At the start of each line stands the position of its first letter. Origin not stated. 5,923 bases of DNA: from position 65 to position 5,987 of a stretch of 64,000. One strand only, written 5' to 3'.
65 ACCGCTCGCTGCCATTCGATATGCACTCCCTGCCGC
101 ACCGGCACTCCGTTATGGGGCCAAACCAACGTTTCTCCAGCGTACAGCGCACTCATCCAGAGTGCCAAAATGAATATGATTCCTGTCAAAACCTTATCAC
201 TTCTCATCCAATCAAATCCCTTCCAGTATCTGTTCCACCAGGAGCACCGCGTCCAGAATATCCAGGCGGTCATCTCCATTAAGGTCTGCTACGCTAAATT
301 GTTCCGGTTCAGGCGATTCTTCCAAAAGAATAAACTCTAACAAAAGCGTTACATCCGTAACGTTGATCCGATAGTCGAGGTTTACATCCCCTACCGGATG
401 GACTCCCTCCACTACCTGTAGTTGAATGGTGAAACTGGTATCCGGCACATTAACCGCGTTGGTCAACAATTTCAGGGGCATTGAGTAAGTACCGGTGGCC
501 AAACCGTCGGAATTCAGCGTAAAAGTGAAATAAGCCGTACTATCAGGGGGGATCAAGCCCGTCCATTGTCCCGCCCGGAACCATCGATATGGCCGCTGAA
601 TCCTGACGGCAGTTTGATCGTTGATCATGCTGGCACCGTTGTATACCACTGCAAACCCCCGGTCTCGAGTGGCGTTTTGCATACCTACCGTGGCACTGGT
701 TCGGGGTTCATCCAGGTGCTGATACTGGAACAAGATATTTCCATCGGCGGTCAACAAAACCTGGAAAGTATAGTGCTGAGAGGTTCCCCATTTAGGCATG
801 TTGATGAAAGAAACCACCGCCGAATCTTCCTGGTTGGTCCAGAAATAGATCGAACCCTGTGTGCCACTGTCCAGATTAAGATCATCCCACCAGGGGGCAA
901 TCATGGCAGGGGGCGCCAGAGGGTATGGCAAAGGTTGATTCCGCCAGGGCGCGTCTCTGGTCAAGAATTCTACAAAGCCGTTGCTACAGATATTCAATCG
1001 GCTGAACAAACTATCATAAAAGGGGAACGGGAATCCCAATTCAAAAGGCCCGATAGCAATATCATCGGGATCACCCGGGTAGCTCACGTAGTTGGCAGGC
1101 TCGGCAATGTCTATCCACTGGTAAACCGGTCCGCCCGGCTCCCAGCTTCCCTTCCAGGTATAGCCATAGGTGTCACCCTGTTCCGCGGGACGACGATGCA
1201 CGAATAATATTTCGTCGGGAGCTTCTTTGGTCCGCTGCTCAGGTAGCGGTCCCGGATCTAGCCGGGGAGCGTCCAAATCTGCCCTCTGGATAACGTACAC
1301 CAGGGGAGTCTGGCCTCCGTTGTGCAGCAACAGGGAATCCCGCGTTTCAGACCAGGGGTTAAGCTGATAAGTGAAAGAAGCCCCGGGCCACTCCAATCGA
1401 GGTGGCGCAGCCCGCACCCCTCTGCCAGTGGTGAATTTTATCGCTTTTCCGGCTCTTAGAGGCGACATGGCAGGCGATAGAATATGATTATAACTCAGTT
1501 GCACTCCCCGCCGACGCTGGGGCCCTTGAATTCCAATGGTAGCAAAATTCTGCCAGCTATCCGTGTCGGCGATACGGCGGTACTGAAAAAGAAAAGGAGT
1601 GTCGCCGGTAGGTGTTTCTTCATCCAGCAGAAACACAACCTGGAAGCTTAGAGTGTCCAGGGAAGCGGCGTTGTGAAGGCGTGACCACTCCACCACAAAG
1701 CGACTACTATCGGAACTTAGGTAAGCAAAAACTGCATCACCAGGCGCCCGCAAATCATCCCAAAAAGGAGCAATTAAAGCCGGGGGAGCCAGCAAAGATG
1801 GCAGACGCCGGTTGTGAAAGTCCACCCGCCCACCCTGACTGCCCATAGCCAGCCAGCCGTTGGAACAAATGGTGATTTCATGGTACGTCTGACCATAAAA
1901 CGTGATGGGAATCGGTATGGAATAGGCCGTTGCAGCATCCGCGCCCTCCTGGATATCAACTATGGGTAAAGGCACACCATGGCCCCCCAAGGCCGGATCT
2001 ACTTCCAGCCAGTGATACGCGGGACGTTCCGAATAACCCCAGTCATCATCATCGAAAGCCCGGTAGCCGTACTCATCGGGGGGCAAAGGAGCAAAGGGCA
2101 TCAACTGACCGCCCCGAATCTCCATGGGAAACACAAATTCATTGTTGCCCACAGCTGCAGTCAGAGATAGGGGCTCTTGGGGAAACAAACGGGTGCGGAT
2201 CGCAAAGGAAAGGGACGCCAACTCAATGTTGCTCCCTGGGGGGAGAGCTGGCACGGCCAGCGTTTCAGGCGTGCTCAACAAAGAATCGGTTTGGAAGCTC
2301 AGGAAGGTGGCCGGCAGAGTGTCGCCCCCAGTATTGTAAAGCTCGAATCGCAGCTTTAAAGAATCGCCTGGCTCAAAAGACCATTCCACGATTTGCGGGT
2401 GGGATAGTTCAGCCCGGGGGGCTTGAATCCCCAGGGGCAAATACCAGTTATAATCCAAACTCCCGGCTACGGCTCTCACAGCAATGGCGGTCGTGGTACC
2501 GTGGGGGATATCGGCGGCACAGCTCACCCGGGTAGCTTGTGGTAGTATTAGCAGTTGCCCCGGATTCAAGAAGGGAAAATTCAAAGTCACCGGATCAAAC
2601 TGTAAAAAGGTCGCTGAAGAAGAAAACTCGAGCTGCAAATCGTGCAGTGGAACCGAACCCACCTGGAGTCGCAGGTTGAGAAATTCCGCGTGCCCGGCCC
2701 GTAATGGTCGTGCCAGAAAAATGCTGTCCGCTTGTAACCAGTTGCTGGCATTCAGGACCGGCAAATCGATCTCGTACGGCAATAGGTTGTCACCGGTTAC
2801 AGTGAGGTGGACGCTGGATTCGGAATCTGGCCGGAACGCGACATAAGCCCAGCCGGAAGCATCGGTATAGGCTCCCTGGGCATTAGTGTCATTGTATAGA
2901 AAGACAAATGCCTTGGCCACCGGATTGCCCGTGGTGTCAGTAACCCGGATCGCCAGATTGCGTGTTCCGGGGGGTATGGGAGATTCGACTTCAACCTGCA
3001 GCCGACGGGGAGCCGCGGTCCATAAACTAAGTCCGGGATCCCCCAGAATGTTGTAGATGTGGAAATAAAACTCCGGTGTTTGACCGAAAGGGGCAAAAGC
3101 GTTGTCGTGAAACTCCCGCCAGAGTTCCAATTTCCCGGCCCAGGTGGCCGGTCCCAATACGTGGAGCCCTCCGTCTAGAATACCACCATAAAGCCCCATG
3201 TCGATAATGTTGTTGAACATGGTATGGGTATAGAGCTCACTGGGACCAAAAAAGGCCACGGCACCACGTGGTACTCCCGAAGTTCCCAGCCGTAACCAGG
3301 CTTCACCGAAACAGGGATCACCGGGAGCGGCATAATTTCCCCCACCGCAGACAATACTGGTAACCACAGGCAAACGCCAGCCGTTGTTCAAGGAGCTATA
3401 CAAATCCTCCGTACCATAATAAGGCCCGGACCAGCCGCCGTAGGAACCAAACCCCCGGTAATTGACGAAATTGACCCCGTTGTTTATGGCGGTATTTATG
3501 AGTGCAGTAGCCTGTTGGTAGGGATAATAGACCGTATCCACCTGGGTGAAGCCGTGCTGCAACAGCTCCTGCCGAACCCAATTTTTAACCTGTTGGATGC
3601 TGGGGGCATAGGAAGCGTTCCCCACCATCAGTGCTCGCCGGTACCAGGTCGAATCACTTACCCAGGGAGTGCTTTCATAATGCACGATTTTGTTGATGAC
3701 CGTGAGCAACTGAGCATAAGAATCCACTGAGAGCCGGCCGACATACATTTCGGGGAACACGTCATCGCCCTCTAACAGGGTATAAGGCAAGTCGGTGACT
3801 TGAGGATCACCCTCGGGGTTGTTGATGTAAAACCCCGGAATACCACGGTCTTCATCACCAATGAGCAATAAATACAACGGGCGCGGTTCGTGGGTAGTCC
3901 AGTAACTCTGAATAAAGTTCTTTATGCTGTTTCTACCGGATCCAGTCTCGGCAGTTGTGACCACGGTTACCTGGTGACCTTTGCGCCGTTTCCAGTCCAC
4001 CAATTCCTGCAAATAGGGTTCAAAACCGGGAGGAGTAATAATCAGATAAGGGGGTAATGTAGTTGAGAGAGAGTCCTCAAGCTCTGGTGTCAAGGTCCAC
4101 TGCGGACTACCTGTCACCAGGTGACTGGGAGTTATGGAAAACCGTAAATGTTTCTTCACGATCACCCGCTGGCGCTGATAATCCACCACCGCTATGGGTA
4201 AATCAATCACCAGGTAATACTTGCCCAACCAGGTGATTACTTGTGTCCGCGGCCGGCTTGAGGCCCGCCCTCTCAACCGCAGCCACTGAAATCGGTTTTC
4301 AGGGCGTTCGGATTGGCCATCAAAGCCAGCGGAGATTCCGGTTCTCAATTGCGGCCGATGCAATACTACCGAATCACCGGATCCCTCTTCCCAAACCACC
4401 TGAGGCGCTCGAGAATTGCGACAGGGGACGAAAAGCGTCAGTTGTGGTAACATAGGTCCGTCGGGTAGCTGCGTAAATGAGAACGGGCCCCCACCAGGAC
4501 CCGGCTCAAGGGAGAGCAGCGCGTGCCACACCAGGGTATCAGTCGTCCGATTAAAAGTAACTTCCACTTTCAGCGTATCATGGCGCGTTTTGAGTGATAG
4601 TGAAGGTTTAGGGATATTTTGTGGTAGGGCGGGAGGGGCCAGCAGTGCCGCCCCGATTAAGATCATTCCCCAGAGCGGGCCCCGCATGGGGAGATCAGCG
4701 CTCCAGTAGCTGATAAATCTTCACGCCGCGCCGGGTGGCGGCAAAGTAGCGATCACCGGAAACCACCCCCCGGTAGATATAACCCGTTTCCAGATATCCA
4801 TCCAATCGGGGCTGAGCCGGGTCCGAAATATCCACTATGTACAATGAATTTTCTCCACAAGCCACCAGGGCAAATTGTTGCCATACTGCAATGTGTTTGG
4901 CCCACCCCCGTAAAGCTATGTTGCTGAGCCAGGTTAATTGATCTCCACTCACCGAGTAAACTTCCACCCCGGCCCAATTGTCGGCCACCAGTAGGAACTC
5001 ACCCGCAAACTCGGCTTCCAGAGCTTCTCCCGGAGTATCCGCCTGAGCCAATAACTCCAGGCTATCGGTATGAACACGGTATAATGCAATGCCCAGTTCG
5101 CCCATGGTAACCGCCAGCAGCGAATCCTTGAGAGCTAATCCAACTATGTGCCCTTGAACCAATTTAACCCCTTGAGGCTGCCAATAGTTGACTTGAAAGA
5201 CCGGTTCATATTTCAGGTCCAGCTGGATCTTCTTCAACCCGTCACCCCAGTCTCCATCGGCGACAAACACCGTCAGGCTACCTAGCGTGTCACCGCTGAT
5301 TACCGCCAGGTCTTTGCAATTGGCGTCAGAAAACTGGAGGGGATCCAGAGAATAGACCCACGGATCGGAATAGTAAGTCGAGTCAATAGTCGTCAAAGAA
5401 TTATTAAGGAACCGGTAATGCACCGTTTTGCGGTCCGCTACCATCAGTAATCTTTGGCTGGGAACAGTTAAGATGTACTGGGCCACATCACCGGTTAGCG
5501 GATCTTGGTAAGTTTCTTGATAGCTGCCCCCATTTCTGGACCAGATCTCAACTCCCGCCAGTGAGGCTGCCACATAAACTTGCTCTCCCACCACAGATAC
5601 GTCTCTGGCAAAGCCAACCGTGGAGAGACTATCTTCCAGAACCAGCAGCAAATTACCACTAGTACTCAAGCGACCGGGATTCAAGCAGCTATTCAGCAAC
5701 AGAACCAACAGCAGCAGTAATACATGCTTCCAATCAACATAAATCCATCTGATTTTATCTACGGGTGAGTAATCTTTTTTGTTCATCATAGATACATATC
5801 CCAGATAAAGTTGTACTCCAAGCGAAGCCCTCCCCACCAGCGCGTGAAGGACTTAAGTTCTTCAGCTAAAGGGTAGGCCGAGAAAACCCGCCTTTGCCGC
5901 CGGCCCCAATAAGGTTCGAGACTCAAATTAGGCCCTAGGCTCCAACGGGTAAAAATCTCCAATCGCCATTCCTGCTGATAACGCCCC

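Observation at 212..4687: Giant C25 peptidase with internal duplicated domain and C-terminal dockerin-like module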

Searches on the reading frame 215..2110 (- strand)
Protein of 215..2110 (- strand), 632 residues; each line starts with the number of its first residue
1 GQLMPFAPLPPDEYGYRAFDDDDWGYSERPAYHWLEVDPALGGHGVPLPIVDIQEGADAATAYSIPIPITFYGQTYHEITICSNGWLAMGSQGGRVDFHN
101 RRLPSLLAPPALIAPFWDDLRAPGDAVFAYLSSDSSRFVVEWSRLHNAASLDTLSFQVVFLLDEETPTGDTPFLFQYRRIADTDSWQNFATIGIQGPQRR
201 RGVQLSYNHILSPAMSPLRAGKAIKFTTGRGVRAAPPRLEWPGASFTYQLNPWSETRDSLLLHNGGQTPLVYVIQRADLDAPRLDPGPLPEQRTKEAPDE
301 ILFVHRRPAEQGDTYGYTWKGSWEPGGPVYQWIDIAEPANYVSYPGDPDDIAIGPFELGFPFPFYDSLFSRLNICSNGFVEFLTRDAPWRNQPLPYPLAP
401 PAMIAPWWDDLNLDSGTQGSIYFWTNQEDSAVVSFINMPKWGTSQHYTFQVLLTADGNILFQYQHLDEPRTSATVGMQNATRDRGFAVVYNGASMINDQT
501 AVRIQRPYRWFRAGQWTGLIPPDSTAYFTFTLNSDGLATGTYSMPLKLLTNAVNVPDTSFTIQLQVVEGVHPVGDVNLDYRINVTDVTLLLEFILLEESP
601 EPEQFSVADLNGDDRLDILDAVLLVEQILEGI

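Call 47: predict_structure(alignment_id=A2)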
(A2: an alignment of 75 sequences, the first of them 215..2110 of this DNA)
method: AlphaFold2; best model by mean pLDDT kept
length: 632 residues; sequences in the alignment: 75
mean_pLDDT: 89.4   pTM: 0.74
mean pLDDT of the five models: 89.4, 88.6, 88.2, 87.9, 87.6
residues with pLDDT >= 90: 409; 70-90: 179; 50-70: 37; < 50: 7
segments of 3 or more residues with pLDDT < 50: 304-308
pLDDT, mean of each block of 10 residues (from residue 1): 76 95 92 96 95 83 95 97 94 73 88 93 91 97 86 91 90 96 63 93 89 85 95 91 92 90 94 84 60 68 52 88 94 98 92 95 91 96 82 85 95 89 96 97 94 95 93 91 87 90 92 88 94 89 93 92 92 90 92 95 96 96 94 65
secondary structure, 60 per line:
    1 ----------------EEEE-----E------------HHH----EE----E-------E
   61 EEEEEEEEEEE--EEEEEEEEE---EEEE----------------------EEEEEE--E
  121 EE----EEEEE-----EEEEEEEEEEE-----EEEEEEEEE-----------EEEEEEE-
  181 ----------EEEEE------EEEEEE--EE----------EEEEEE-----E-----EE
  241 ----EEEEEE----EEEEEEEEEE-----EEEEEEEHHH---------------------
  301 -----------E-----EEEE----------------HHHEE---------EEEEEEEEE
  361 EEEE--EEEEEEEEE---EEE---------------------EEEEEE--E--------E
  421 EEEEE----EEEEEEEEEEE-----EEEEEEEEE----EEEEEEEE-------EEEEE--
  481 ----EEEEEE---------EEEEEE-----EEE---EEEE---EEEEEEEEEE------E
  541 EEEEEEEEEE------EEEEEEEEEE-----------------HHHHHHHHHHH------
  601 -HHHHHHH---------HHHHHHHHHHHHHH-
elements in order: E17-20 E60-71 E74-82 E86-89 E112-117 E120-122 E127-131 E137-147 E153-161 E173-179 E191-195 E202-207 E222-227 E245-250 E255-264 E270-276 E318-321 E352-364 E367-375 E379-381 E403-408 E420-425 E430-440 E446-454 E459-466 E474-478 E485-490 E500-505 E511-513 E517-520 E524-533 E540-550 E557-566 H584-594 H602-608 H618-631

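Call 49: fold_search(model_id=the predicted structure, library=pdb)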
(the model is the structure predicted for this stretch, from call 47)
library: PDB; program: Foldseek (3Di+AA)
matches with E <= 10: 1212; with E <= 0.001: 19
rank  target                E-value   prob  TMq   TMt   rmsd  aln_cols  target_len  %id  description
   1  9ijj_C                2.1e-05  0.20  0.08  0.05  49.0       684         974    9  In situ structure of the central apparatus in mouse sperm axoneme. (released 2025-06-04)
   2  7som_D                2.3e-05  0.21  0.08  0.04  32.9       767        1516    9  Ciliary C2 central pair apparatus isolated from Chlamydomonas reinhardtii (released 2022-04-13)
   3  7sqc_O0               2.4e-05  0.23  0.08  0.05  49.0       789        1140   10  Ciliary C1 central pair apparatus isolated from Chlamydomonas reinhardtii (released 2022-04-13)
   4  7sqc_F1               2.7e-05  0.41  0.08  0.11  43.8       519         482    9  Ciliary C1 central pair apparatus isolated from Chlamydomonas reinhardtii (released 2022-04-13)
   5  7sqc_T2               3.0e-05  0.23  0.08  0.09  42.7       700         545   10  Ciliary C1 central pair apparatus isolated from Chlamydomonas reinhardtii (released 2022-04-13)
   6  7sqc_T1               3.2e-05  0.25  0.08  0.09  42.8       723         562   10  Ciliary C1 central pair apparatus isolated from Chlamydomonas reinhardtii (released 2022-04-13)
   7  7sqc_T0               4.1e-05  0.25  0.08  0.10  42.6       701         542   10  Ciliary C1 central pair apparatus isolated from Chlamydomonas reinhardtii (released 2022-04-13)
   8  9ijj_h                8.3e-05  0.18  0.08  0.04  44.7       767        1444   11  In situ structure of the central apparatus in mouse sperm axoneme. (released 2025-06-04)
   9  7sqc_2B               1.7e-04  0.25  0.08  0.07  43.6       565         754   10  Ciliary C1 central pair apparatus isolated from Chlamydomonas reinhardtii (released 2022-04-13)
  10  4g1m_A                1.7e-04  0.13  0.07  0.05  27.9       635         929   11  Re-refinement of alpha V beta 3 structure (released 2012-12-12)
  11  7sqc_2A               2.7e-04  0.23  0.08  0.07  41.7       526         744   10  Ciliary C1 central pair apparatus isolated from Chlamydomonas reinhardtii (released 2022-04-13)
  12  9ijj_O                2.8e-04  0.20  0.09  0.04  32.9       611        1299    9  In situ structure of the central apparatus in mouse sperm axoneme. (released 2025-06-04)
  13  7sqc_F0               3.0e-04  0.41  0.08  0.17  40.0       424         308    9  Ciliary C1 central pair apparatus isolated from Chlamydomonas reinhardtii (released 2022-04-13)
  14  4o02_A                4.1e-04  0.10  0.08  0.06  27.1       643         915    9  AlphaVBeta3 integrin in complex with monoclonal antibody FAB fragment. (released 2014-04-02)
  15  8xez_A                5.4e-04  0.10  0.08  0.06  31.0       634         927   10  Cryo-EM structure of integrin ITGAV/ITGB3 complex, conformation 5 (released 2024-12-18)
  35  6fvi                  3.0e-03  0.98  0.09  0.35  17.1       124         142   14  ASH / PapD-like domain of human CEP192 (PapD-like domain 7) (released 2019-03-20)
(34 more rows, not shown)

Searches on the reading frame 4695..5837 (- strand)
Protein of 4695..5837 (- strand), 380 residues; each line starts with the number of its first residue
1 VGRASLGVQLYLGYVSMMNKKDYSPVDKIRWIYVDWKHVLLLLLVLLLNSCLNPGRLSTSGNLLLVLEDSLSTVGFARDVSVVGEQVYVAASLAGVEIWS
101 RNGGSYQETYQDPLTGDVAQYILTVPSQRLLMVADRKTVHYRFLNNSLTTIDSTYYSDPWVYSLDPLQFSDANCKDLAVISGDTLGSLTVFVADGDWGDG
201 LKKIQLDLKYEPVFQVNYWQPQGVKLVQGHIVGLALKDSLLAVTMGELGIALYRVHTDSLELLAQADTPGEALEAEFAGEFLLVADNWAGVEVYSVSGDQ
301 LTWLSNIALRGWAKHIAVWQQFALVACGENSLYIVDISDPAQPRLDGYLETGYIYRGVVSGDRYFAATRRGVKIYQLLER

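Call 7: search_protein_families(library=pfam, proteins=[window:4695-5837:-], max_evalue=0.01)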
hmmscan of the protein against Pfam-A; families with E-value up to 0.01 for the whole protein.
window:4695-5837:- (380 aa): 1 family
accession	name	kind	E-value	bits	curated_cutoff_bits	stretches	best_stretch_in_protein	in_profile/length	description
PF08309.17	LVIVD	-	2.6e-12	46.3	20.2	1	311-348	2-39/42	LVIVD repeat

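Call 19: search_protein_families(library=pfam, proteins=[window:4695-5837:-], max_evalue=5)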
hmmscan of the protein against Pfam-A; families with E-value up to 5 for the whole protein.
window:4695-5837:- (380 aa): 1 family
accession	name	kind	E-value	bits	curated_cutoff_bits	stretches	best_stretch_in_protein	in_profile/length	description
PF08309.17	LVIVD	-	2.6e-12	46.3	20.2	2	311-348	2-39/42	LVIVD repeat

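Call 34: search_protein_families(library=ncbifam, proteins=[window:4695-5837:-], max_evalue=0.1)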
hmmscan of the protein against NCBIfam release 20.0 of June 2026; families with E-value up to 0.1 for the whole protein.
window:4695-5837:- (380 aa): 0 families
